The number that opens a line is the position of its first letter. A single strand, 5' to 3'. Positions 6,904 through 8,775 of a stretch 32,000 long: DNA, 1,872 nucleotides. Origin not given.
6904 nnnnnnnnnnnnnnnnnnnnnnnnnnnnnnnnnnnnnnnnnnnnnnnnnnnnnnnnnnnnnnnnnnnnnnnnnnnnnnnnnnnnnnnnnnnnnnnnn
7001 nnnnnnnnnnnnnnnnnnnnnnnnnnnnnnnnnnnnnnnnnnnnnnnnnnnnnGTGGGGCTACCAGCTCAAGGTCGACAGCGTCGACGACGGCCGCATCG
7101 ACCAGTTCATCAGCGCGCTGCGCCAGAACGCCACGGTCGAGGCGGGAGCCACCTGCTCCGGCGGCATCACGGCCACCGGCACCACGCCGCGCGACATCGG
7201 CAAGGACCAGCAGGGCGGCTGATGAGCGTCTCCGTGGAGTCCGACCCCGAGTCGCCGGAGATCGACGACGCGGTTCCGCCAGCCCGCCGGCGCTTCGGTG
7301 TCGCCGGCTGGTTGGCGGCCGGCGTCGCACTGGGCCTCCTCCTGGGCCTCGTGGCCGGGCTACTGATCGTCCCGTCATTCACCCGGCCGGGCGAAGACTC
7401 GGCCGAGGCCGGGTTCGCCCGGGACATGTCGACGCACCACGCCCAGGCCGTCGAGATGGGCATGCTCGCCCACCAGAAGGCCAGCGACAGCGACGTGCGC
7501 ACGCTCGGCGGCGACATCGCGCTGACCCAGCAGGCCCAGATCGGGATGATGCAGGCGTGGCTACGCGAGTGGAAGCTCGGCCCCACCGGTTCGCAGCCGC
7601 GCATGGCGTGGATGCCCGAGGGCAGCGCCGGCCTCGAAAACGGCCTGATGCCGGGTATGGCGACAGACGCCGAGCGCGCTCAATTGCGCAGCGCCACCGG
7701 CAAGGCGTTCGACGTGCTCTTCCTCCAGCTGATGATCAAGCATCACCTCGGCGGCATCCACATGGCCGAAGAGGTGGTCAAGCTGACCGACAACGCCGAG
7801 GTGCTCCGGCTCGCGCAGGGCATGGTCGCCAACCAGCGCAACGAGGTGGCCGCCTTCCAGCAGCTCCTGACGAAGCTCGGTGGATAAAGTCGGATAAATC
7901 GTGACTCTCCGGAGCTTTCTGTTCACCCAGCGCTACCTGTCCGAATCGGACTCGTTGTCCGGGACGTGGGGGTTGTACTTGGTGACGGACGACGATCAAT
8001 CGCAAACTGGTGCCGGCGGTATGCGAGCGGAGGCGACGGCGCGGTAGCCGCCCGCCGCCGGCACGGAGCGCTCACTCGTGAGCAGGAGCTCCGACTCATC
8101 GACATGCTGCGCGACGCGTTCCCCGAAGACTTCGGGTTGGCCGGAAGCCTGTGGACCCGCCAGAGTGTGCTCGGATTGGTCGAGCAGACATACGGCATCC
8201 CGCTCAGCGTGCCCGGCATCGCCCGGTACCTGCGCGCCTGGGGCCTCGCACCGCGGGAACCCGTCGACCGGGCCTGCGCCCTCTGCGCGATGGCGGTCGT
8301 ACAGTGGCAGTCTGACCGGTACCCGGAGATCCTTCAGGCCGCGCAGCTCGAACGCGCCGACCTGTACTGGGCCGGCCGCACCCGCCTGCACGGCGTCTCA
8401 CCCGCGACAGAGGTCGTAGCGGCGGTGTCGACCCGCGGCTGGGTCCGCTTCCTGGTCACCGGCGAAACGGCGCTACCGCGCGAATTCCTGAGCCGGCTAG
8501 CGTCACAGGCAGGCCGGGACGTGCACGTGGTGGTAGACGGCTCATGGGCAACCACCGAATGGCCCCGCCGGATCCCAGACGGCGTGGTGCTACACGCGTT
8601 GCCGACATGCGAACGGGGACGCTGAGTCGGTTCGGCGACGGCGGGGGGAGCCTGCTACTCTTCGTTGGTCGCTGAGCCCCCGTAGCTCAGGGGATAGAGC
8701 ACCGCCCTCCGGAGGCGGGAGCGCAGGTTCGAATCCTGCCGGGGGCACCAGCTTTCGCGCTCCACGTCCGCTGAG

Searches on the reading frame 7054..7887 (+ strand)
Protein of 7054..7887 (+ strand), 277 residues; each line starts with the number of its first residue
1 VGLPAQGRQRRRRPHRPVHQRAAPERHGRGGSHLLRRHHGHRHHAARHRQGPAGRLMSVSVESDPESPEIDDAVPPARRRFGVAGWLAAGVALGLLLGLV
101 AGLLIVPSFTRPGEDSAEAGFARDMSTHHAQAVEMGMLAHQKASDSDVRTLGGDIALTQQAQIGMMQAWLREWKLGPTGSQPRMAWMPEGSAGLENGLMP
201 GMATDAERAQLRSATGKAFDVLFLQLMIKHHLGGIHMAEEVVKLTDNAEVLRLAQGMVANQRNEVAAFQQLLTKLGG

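Call 53: search_protein_families(library=pfam, proteins=[window:7054-7887:+], max_evalue=0.00001)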
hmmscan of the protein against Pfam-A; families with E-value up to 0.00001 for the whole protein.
window:7054-7887:+ (277 aa): 2 families
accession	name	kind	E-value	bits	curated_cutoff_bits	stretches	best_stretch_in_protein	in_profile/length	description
PF03713.19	DUF305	-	4.4e-46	157.1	27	1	118-272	1-151/151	Domain of unknown function (DUF305)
PF13628.12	DUF4142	-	4.2e-08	34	27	1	118-270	3-137/138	Domain of unknown function (DUF4142)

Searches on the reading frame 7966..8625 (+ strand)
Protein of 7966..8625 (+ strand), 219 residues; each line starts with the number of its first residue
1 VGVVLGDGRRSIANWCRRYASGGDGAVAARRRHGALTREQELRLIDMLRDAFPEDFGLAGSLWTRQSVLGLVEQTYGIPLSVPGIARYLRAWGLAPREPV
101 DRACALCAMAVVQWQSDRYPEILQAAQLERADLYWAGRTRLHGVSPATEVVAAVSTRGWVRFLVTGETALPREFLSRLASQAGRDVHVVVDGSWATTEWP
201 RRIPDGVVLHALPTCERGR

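Call 53: search_protein_families(library=pfam, proteins=[window:7966-8625:+], max_evalue=0.00001)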
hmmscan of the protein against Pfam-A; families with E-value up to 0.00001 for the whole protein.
window:7966-8625:+ (219 aa): 2 families
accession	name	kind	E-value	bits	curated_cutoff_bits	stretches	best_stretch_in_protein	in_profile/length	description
PF13592.12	HTH_33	-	1.5e-10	41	25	1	61-115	3-57/60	Winged helix-turn helix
PF13565.12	HTH_32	-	1.9e-06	28.8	33.7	1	12-89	2-73/73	Homeodomain-like domain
